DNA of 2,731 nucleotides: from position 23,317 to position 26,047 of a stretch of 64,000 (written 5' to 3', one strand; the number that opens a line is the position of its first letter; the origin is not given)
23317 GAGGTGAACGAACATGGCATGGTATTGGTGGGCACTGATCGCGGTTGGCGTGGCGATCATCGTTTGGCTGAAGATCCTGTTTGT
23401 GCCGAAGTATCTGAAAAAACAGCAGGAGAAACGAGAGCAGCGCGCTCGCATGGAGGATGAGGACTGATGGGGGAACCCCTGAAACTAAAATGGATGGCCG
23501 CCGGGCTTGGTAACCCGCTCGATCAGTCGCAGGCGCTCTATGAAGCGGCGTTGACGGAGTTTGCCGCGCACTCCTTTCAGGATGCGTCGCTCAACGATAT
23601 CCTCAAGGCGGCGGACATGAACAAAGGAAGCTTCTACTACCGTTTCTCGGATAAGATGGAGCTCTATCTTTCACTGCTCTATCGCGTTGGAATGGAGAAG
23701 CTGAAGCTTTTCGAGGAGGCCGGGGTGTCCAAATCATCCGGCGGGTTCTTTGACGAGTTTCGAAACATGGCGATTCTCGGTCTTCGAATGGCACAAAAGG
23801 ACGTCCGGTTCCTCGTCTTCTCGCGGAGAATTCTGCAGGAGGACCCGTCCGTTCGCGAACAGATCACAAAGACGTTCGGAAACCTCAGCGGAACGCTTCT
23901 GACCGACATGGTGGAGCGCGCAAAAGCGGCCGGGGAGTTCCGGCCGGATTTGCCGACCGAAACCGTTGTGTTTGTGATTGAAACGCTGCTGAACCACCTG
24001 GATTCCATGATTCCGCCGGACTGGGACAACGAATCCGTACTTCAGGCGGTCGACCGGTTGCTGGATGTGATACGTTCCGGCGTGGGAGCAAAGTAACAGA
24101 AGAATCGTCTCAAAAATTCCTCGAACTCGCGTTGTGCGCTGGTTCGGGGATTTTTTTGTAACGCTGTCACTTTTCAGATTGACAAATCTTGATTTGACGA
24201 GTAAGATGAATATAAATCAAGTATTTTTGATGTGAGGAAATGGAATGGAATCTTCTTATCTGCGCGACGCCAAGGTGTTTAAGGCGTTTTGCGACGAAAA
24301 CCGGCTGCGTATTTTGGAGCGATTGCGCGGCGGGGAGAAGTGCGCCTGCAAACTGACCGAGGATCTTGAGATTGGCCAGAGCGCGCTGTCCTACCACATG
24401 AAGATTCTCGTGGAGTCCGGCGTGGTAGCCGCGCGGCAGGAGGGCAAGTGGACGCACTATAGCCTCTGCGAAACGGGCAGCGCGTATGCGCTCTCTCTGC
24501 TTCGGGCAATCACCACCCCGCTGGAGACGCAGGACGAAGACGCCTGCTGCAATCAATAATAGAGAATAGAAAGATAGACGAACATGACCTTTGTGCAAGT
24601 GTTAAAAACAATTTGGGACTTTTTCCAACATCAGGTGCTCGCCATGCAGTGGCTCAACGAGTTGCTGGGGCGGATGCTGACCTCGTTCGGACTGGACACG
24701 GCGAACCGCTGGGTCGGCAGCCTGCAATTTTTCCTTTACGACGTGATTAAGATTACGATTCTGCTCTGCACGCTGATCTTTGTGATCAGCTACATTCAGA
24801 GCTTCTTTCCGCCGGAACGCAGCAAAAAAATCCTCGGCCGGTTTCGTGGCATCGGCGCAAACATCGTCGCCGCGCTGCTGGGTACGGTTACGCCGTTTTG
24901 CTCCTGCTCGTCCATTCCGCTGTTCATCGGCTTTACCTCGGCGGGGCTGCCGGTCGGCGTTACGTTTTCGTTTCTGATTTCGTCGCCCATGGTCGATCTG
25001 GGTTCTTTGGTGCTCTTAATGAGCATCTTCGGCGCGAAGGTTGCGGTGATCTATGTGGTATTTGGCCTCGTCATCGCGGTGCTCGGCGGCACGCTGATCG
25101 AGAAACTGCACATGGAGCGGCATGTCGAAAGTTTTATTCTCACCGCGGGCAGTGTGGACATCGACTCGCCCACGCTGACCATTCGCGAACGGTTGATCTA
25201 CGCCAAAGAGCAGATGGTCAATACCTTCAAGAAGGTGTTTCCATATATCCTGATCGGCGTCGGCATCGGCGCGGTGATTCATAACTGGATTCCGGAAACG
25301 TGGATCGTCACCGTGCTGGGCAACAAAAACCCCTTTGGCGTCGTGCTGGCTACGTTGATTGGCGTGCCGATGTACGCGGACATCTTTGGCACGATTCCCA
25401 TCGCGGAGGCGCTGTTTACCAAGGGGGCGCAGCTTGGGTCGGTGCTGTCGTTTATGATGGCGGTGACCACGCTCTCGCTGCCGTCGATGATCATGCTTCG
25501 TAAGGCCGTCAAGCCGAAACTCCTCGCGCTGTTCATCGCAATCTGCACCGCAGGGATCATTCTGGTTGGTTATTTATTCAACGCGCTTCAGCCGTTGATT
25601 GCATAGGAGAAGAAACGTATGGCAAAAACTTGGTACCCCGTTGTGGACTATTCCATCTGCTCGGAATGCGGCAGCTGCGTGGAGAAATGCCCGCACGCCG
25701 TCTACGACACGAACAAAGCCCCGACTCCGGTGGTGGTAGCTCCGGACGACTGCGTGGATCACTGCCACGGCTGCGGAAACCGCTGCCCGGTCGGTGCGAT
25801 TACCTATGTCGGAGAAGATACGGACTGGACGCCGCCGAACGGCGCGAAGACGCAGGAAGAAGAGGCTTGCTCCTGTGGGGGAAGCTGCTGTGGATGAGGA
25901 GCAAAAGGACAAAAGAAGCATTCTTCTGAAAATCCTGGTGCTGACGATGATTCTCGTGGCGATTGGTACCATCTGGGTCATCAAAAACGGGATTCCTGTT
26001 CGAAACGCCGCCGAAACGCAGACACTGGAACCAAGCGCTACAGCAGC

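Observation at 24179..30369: ArsR-controlled arsenic-type island without ArsC but with a complete membrane thiol-redox relay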

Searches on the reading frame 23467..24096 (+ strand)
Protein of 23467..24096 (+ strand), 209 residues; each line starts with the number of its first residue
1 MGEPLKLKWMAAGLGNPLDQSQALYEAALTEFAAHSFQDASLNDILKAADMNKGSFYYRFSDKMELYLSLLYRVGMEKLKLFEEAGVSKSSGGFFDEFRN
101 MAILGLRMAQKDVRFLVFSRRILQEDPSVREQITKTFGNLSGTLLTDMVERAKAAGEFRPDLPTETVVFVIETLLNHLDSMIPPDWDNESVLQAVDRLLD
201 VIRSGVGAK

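Call 3: search_protein_families(library=pfam, proteins=[window:23467-24096:+], max_evalue=0.01)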
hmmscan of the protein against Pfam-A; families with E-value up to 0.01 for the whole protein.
window:23467-24096:+ (209 aa): 3 families
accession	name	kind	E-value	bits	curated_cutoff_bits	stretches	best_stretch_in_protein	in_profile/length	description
PF00440.29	TetR_N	-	1.1e-11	44.8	24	1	25-69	2-46/47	Bacterial regulatory proteins, tetR family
PF16859.10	TetR_C_11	-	3.2e-05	24.7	32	1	123-176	38-91/113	Tetracyclin repressor-like, C-terminal domain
PF16925.10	TetR_C_13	-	0.00017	22.4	27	1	126-177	38-88/109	Tetracyclin repressor-like, C-terminal domain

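Call 4: search_protein_families(library=ncbifam, proteins=[window:23467-24096:+], max_evalue=0.01)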
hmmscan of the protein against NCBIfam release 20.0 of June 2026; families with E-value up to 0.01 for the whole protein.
window:23467-24096:+ (209 aa): 15 families
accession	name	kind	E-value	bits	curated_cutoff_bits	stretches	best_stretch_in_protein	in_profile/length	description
NF041196.1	ScbR_bind_reg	equivalog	2.5e-10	40.8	150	1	22-201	9-184/191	ScbR family autoregulator-binding transcription factor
NF007430.0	PRK09975.1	equivalog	5.1e-09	35.6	274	1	20-170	12-165/220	acrEF/envCD operon transcriptional regulator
NF007949.0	PRK10668.1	equivalog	7.2e-07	28.9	271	1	21-85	13-76/216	multidrug efflux transporter transcriptional repressor AcrR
NF051852.1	efflux_TF_MtrR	exception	7.4e-07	29.2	280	1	22-182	13-177/205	multidrug efflux system transcriptional repressor MtrR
NF008402.0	PRK11202.1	equivalog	1e-06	28.6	151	1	22-85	14-78/211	HTH-type transcriptional repressor FabR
NF051457.1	acryl_TF_AcuR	equivalog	3.2e-06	26.6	247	1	19-69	17-67/204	acrylate utilization transcriptional regulator AcuR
TIGR03613.1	RutR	equivalog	5.4e-06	26.4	368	1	21-73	10-62/202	pyrimidine utilization regulatory protein R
NF053878.1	FATransRegFadRBac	equivalog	2.5e-05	24.1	200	1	22-167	6-149/190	fatty acid metabolism transcriptional regulator FadR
TIGR02366.1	DHAK_reg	equivalog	2.7e-05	24.3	129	1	32-68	16-51/176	dihydroxyacetone kinase transcriptional activator DhaS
NF053516.1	TranRepPrsAVib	equivalog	3.6e-05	23.7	300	1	22-73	9-60/208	TetR family transcriptional repressor PsrA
NF058643.1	TranRegCurRPseudo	equivalog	7.8e-05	22.4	300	1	20-69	8-57/193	TetR family transcriptional repressor CurR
NF053731.1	TransRegFasRMycb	equivalog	0.00025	20.9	330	1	22-74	14-66/199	HTH-type transcriptional activator FasR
NF037937.1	septum_RefZ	equivalog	0.00071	19.5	180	1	23-176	3-156/195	forespore capture DNA-binding protein RefZ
TIGR03384.1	betaine_BetI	equivalog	0.00075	19.2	201.3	1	22-68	11-57/189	choline-binding transcriptional repressor BetI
NF011584.0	PRK15008.1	equivalog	0.003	17.4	230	1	21-74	20-73/212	HTH-type transcriptional regulator RutR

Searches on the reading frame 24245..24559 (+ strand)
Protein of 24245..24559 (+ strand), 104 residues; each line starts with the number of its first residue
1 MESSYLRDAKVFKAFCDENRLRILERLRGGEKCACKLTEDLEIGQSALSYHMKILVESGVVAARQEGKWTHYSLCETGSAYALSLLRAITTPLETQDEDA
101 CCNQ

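Call 3: search_protein_families(library=pfam, proteins=[window:24245-24559:+], max_evalue=0.01)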
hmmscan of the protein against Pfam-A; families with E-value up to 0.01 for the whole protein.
window:24245-24559:+ (104 aa): 6 families
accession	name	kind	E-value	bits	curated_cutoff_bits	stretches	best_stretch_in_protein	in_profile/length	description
PF01022.26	HTH_5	-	2.5e-14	53.3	22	1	17-61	1-45/47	Bacterial regulatory protein, arsR family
PF12840.13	HTH_20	-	1.6e-08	34.8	27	1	17-61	3-48/51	Helix-turn-helix domain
PF24038.1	DUF7347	-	0.002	18.8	27.6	1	9-64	2-61/77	Domain of unknown function (DUF7347)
PF25213.1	HVO_A0261_N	-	0.0027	18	35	1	18-88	11-77/86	HVO_A0261 N-terminal domain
PF24266.1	HTH_HVO_0163_N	-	0.0034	17.8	31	1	36-73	21-58/70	HVO_0163, N-terminal HTH domain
PF13463.12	HTH_27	-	0.004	17.8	22.2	1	23-78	8-68/68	Winged helix DNA-binding domain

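Call 4: search_protein_families(library=ncbifam, proteins=[window:24245-24559:+], max_evalue=0.01)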
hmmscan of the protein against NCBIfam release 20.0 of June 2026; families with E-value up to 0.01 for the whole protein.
window:24245-24559:+ (104 aa): 9 families
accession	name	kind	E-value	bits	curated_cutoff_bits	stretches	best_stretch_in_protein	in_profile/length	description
NF033788.1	HTH_metalloreg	subfamily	1.7e-23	82.2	55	1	9-76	2-70/77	metalloregulator ArsR/SmtB family transcription factor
NF007528.0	PRK10141.1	subfamily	1.2e-15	57.3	97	1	5-86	3-85/117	metalloregulator ArsR/SmtB family transcription factor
NF033789.1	repress_SdpR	subfamily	6.8e-13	48.3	100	1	11-76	1-66/79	autorepressor SdpR family transcription factor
NF045707.1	Dbac_1936_reg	equivalog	5.9e-12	45.5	115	1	7-89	6-88/99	ArsR/SmtB-type metalloregulator TsoR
NF047906.1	CdPbTransRegCmtR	equivalog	8.8e-12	44.9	150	1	10-97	13-100/104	Cd(II)/Pb(II)-sensing metalloregulatory transcriptional regulator CmtR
NF040642.1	sulf_sens_BigR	equivalog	6.4e-10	39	155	1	9-86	11-88/95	sulfite-sensing transcriptional repressor BigR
NF041413.1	ArsR_Rv2640c_fam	equivalog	1.3e-06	28.8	155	1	10-76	34-103/118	Rv2640c family ArsR-like transcriptional regulator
NF053602.1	Phr_regulator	exception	0.00072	19.2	320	1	12-66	6-60/191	heat shock transcription regulator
NF053755.1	MsvR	equivalog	0.0026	17.5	220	1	13-65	8-60/236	transcriptional factor MsvR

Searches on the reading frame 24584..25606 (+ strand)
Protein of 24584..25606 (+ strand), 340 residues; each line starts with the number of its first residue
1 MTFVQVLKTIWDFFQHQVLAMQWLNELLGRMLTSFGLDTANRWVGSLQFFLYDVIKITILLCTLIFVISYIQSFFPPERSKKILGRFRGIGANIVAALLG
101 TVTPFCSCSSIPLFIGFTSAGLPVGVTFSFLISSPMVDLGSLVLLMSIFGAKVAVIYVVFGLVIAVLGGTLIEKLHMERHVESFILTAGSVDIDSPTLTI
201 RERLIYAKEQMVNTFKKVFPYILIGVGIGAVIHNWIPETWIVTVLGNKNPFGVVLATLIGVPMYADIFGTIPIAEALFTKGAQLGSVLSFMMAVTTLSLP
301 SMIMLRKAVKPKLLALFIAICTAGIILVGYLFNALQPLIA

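Call 3: search_protein_families(library=pfam, proteins=[window:24584-25606:+], max_evalue=0.01)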
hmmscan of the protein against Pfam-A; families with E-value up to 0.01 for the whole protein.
window:24584-25606:+ (340 aa): 1 family
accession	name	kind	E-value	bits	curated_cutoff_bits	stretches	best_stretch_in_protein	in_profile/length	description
PF03773.19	ArsP_1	-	3.2e-66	223.9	32.3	1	46-333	5-293/294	Predicted permease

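Call 4: search_protein_families(library=ncbifam, proteins=[window:24584-25606:+], max_evalue=0.01)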
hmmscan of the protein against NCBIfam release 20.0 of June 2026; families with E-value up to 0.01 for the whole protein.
window:24584-25606:+ (340 aa): 2 families
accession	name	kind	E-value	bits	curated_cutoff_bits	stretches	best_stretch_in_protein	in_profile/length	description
NF040736.1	efflux_SaoE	equivalog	1.6e-30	106.6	325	1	66-335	26-297/352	efflux transporter SaoE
NF033936.1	CuZnOut_SO0444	equivalog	8.3e-28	97.5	300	2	65-178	16-128/351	SO_0444 family Cu/Zn efflux transporter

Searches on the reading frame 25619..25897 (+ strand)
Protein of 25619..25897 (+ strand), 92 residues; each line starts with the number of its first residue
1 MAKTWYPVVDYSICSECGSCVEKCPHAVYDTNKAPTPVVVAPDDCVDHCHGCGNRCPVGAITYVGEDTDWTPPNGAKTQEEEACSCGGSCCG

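Call 3: search_protein_families(library=pfam, proteins=[window:25619-25897:+], max_evalue=0.01)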
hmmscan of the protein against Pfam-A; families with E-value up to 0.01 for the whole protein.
window:25619-25897:+ (92 aa): 8 families
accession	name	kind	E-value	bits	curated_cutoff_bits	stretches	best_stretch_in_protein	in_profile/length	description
PF13187.11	Fer4_9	-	6.8e-07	29.7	27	1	14-61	2-52/52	4Fe-4S dicluster domain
PF13237.11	Fer4_10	-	1.9e-06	28.1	25.5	1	7-57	2-53/53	4Fe-4S dicluster domain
PF12838.12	Fer4_7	-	1.2e-05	26.1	27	1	14-60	2-52/52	4Fe-4S dicluster domain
PF00037.32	Fer4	-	2.3e-05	24.5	21.1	1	7-27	1-21/24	4Fe-4S binding domain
PF12797.12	Fer4_2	-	8.6e-05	22.7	24.5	1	5-25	1-21/22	4Fe-4S binding domain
PF14697.11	Fer4_21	-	0.0004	20.9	35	1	9-62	3-58/59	4Fe-4S dicluster domain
PF12837.12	Fer4_6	-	0.00088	19.6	25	1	7-29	2-24/24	4Fe-4S binding domain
PF13484.11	Fer4_16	-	0.002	19.3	30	0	14-32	2-20/66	4Fe-4S double cluster binding domain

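Call 4: search_protein_families(library=ncbifam, proteins=[window:25619-25897:+], max_evalue=0.01)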
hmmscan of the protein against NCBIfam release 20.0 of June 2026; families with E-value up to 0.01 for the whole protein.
window:25619-25897:+ (92 aa): 34 families (the best 25 are shown)
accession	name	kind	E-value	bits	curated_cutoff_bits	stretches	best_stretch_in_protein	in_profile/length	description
NF043039.1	HgcAB_like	equivalog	4.9e-07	29.7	285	1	9-61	297-349/350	HgcAB-like fusion protein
NF040864.1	HgcB_ferredoxin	equivalog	5.1e-07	29.4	99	1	11-91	13-93/93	mercury methylation ferredoxin HgcB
TIGR02179.1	PorD_KorD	subfamily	6.6e-07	29.3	60.05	1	4-66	17-77/78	2-oxoacid:acceptor oxidoreductase, delta subunit, pyruvate/2-ketoisovalerate family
TIGR04395.1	cutC_activ_rSAM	equivalog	2.8e-06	26.9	360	1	8-67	50-109/309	choline TMA-lyase-activating enzyme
NF010369.0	PRK13795.1-4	equivalog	3.8e-06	25.4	1086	1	13-65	577-628/633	hypothetical protein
TIGR02494.1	PFLE_PFLC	subfamily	7.7e-06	25.4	174.35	1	13-69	49-105/293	glycyl-radical enzyme activating protein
NF038196.1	ferrodoxin_EFR1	subfamily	8.2e-06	26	75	1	12-67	184-234/242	EFR1 family ferrodoxin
NF058577.1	FdxA_fam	equivalog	9.4e-06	25.7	65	1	14-60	9-52/52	4Fe-4S ferredoxin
NF043069.1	T4HPD_activ_SAM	equivalog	3.9e-05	23.2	425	1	13-69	52-105/299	trans-4-hydroxy-L-proline dehydratase activase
NF045490.1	FdxA_Protbact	equivalog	5.4e-05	23.4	135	1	6-66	3-60/104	ferredoxin FdxA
NF007203.0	PRK09624.1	equivalog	7.6e-05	22.9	171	1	5-27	74-96/105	pyuvate ferredoxin oxidoreductase subunit delta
NF045874.1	Vhu_polyferre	exception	0.00012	21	600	1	9-63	193-245/381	F420-non-reducing hydrogenase associated-polyferredoxin VhuB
NF040684.1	PorD_Arch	equivalog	0.00014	21.9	120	1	4-66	24-84/85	pyruvate synthase subunit PorD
NF042987.1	OGOR_delta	exception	0.00024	21.2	125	1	9-62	28-86/89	2-oxoglutarate ferredoxin oxidoreductase subunit delta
NF040612.1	F420_dehyd_FpoI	exception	0.00028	20.7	180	1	3-36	73-106/135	F420H2 dehydrogenase subunit FpoI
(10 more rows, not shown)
